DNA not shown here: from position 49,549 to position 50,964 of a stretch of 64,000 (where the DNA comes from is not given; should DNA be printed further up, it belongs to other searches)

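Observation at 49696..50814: Plant-type SABATH carboxyl methyltransferase homologue, with its stop codon overlapping the TRAP permease stop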

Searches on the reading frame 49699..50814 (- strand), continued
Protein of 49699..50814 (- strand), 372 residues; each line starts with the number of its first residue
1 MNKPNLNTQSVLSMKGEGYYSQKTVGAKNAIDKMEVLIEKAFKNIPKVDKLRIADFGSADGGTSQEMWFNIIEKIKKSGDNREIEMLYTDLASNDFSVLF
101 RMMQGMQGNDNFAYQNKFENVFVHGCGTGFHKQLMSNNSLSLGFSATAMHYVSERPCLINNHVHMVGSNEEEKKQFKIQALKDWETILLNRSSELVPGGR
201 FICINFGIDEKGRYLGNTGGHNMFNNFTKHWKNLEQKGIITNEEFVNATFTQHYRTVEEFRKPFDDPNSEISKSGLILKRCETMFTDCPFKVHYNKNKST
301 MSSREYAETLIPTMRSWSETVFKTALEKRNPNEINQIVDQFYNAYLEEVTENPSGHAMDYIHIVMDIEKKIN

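Call 68: list_cluster_members(proteins=[P0189, P0207, P0211, P0222, P0241, P0248, P0234, P0260, P0319, P0345])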
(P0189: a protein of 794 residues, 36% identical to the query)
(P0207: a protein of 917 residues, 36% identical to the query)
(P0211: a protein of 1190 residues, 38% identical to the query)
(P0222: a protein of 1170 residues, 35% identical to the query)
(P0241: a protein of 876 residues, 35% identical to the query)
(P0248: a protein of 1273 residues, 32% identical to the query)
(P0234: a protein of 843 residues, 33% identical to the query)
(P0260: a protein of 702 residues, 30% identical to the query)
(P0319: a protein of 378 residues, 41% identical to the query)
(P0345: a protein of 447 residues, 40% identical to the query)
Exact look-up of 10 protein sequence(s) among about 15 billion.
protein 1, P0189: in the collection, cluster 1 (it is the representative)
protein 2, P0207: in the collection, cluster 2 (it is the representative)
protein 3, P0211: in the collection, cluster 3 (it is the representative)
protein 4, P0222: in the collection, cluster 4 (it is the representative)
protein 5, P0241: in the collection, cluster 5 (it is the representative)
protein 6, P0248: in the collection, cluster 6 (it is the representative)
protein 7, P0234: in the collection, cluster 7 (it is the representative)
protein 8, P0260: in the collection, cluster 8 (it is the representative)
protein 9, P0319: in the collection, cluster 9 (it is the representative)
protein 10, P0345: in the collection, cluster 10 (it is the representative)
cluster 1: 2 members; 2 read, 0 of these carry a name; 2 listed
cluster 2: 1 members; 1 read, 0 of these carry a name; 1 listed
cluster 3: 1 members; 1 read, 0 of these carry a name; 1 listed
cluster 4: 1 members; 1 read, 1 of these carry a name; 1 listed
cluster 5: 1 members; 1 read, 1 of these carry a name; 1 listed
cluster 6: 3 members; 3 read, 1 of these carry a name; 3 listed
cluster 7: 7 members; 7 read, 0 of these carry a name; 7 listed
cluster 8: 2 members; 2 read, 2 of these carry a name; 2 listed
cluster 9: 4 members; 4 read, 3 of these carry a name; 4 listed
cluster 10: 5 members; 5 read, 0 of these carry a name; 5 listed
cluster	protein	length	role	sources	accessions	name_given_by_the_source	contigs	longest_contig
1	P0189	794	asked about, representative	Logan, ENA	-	-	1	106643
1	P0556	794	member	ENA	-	-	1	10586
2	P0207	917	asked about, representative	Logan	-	-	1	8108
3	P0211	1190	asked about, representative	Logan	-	-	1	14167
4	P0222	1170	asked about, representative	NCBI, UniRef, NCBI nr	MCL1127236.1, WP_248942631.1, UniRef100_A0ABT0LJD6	FAD-dependent oxidoreductase [Shewanella surugensis] | FAD-dependent oxidoreductase n=1 Tax=Shewanella surugensis TaxID=212020 ...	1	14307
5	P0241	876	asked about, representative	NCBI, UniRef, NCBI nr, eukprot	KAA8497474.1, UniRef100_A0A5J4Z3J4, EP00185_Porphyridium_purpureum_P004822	N-methyl-L-tryptophan oxidase [Porphyridium purpureum] | N-methyl-L-tryptophan oxidase n=1 Tax=Porphyridium purpureum TaxID=35688 ... | POR8405..scf295_1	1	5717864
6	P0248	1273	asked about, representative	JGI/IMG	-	-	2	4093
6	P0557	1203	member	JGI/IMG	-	glycine/D-amino acid oxidase-like deaminating enzyme/glutamate dehydrogenase/leucine ...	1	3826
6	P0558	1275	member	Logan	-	-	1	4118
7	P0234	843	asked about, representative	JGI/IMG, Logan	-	-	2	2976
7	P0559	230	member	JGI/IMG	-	-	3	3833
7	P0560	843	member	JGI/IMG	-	-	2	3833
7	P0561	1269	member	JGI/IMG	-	-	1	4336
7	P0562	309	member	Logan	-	-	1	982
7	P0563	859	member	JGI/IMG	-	-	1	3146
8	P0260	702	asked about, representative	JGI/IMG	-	hypothetical protein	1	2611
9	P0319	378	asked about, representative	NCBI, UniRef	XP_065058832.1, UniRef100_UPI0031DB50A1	uncharacterized protein LOC135686513 isoform X2 [Rhopilema esculentum] | uncharacterized protein LOC135686513 isoform X2 n=1 Tax=Rhopilema esculentum TaxID=499914 ...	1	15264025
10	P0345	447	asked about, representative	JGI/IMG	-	-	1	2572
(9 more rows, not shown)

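Call 82: search_dna_similar(query=P0425, collection=plasmids, mode=protein, max_rows=15)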
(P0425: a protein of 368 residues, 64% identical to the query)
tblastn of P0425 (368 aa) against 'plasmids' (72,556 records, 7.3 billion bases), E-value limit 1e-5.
Records with a match: 3; places in all: 3; records where one place covers at least 80% of the query: 2.
Best place of each record, by identity: <60% 3.
By first word of the organism name: Rhizobium 1; Novosphingobium 1; Sinorhizobium 1.
By predicted mobility (MOB-suite, as given by PLSDB): conjugative 2; non-mobilizable 1.
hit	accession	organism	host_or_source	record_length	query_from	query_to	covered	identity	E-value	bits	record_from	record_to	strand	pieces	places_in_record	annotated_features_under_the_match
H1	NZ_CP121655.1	Rhizobium sp. CB3171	Calliandra calothyrsus,cell culture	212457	9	360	96%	38.6%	1e-69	244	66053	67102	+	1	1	SAM-dependent methyltransferase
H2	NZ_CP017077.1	Novosphingobium resinovorum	single cell,soil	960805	63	351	79%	31.7%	2e-26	118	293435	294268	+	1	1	hypothetical protein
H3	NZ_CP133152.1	Sinorhizobium chiapasense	Acaciella angustissima,cell culture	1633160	10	354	94%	26.2%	1e-16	89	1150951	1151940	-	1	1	none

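Call 83: get_annotated_region(hit=H1, flank=9000)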
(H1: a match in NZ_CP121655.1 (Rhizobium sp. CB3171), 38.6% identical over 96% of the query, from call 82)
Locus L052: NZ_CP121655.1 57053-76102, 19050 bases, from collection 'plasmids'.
description: Rhizobium sp. CB3171 plasmid pCB3171_3, complete sequence
organism: Rhizobium sp. CB3171 (NCBI taxid 3039157)
taxonomy: Bacteria; Pseudomonadota; Alphaproteobacteria; Hyphomicrobiales; Rhizobiaceae; Rhizobium; Rhizobium sp. CB3171
host: -; source: Calliandra calothyrsus,cell culture; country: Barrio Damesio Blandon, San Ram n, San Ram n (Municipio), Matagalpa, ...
typing (MOB-suite, as given by PLSDB): conjugative; relaxase MOBP; mating-pair formation MPF_T
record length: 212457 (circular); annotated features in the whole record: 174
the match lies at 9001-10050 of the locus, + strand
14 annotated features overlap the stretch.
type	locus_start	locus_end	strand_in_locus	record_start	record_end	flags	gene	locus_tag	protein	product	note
CDS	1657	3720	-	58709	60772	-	-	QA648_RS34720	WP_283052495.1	recombinase family protein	GO:0006310 - DNA recombination [Evidence IEA]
CDS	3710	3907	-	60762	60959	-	-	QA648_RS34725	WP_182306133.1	hypothetical protein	-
CDS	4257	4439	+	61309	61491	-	-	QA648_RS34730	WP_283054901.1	Tn3 family transposase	GO:0006313 - DNA transposition [Evidence IEA]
CDS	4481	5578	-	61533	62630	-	-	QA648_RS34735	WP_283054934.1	IS1595 family transposase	-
CDS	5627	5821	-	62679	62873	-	-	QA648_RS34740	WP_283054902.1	hypothetical protein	-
CDS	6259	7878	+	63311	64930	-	-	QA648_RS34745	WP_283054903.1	hypothetical protein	-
CDS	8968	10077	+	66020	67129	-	-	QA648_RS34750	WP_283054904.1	SAM-dependent methyltransferase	-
CDS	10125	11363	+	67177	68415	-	-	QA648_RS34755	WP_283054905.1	FAD-binding oxidoreductase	-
CDS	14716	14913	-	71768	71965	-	-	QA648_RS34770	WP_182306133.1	hypothetical protein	-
CDS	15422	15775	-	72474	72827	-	-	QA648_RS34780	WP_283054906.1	hypothetical protein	-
CDS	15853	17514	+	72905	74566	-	-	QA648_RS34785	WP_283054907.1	ISL3 family transposase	-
CDS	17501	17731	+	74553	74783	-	-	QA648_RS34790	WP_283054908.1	DUF6429 family protein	-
CDS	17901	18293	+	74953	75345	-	-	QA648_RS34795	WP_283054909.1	transposase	-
CDS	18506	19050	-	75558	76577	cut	-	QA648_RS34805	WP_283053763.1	hypothetical protein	-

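Call 90: find_encoding_contigs(protein=P0389, flank=7000, max_places=1)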
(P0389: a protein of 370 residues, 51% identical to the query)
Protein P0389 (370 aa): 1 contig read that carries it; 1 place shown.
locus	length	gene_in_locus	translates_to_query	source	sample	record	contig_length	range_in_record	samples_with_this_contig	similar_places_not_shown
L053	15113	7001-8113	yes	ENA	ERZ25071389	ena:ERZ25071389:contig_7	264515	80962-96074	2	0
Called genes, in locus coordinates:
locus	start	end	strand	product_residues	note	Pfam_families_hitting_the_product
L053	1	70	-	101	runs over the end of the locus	PF13769:Virulence_fact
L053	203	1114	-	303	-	PF02219:MTHFR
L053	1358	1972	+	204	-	PF05494:MlaC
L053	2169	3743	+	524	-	PF06253:MTTB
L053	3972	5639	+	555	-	PF00496:SBP_bac_5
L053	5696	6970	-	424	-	PF02515:CoA_transf_3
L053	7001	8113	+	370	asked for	PF03492:Methyltransf_7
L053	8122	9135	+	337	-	PF02615:Ldh_2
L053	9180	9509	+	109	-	-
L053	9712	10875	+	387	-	PF01547:SBP_bac_1 (weak), PF13416:SBP_bac_8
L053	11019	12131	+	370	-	PF00005:ABC_tran, PF13304:AAA_21 (faint), PF08402:TOBE_2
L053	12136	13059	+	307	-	PF00528:BPD_transp_1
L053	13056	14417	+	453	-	PF00528:BPD_transp_1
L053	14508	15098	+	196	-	PF02798:GST_N (weak), PF13409:GST_N_2, PF13417:GST_N_3, PF00043:GST_C, PF13410:GST_C_2, PF14497:GST_C_3 (weak)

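Call 91: find_encoding_contigs(protein=P0415, flank=7000, max_places=2)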
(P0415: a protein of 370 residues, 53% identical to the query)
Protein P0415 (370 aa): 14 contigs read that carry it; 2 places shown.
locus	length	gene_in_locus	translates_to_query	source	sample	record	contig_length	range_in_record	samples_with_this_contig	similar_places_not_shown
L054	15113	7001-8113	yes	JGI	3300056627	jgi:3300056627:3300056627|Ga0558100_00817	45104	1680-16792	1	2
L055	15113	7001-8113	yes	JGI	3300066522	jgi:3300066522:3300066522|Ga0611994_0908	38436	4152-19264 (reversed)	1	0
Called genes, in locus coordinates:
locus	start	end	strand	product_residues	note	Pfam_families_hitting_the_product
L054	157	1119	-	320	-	PF00809:Pterin_bind, PF03599:CdhD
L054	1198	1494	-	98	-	PF13769:Virulence_fact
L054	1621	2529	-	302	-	PF02219:MTHFR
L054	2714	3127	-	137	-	PF00582:Usp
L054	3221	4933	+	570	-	PF06253:MTTB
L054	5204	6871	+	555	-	PF00496:SBP_bac_5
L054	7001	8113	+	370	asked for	PF03492:Methyltransf_7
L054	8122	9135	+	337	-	PF02615:Ldh_2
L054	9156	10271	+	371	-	PF01266:DAO, PF13450:NAD_binding_8 (faint)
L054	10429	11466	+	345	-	PF13379:NMT1_2, PF09084:NMT1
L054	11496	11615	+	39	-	-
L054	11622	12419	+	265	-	PF00005:ABC_tran, PF13304:AAA_21 (faint)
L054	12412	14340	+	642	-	PF00528:BPD_transp_1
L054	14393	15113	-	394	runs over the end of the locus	PF00266:Aminotran_5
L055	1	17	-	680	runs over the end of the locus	PF17650:RACo_linker, PF17651:Raco_middle, PF14574:RACo_C_ter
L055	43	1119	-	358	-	PF00809:Pterin_bind, PF03599:CdhD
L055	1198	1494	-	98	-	PF13769:Virulence_fact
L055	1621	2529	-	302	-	PF02219:MTHFR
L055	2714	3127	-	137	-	PF00582:Usp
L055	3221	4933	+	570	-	PF06253:MTTB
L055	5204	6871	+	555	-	PF00496:SBP_bac_5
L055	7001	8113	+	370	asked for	PF03492:Methyltransf_7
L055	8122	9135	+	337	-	PF02615:Ldh_2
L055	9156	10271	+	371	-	PF01266:DAO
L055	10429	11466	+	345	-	PF13379:NMT1_2, PF09084:NMT1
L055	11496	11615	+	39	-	-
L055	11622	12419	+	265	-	PF00005:ABC_tran, PF13304:AAA_21 (faint)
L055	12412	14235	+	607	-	-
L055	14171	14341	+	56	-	-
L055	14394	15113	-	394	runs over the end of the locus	PF00266:Aminotran_5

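Call 96: find_related_loci(query=A1, collection=metagenome_contigs, flank=7000)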
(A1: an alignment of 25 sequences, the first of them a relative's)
Query A1 (371 aa) in metagenome_contigs; peptide patterns used: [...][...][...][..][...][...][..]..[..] (x = any residue, [..] = any of these).
600 stretches matched a pattern (row limit reached: there are more); 531 encode a relative of the query (tblastn E <= 1e-3); the best 80 are kept; 80 distinct loci.
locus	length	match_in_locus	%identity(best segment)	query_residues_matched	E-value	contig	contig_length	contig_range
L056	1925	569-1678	84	1-370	0e+0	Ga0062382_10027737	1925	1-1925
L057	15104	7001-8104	68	4-371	2e-167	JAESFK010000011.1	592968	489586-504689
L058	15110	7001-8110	69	1-369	1e-164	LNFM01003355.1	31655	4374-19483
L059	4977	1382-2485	68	4-371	4e-165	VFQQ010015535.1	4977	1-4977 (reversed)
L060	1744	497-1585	67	7-369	2e-171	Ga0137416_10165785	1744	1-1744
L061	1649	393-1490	65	6-371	3e-171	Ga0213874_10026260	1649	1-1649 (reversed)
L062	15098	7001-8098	64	3-369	5e-157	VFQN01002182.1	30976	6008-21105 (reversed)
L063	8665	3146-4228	65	8-369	9e-157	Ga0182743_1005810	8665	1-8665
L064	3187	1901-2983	67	8-369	7e-164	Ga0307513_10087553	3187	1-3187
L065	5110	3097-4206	65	1-370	3e-158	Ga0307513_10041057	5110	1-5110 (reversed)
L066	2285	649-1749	65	1-369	9e-167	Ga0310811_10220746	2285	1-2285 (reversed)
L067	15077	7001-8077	65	11-369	5e-155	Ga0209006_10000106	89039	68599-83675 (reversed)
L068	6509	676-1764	64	8-371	2e-155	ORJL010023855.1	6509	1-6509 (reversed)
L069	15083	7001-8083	64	8-369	9e-155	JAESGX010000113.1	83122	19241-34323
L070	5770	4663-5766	66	1-371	7e-156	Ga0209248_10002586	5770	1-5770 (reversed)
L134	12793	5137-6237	52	8-371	5e-118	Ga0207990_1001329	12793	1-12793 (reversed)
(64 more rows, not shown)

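Call 99: search_solved_structures(query=L045:4755-6407:+, max_evalue=1)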
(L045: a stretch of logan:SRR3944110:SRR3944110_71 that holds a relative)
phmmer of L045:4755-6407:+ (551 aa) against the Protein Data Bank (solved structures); distinct sequences matched with E-value up to 1: 2.
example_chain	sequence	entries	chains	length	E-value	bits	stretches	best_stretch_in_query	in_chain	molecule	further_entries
8a44_B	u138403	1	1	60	0.65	12.1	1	81-121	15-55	Atypical chemokine receptor 1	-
7sfz_B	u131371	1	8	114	0.85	11.7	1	386-452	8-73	Protein Mis18-alpha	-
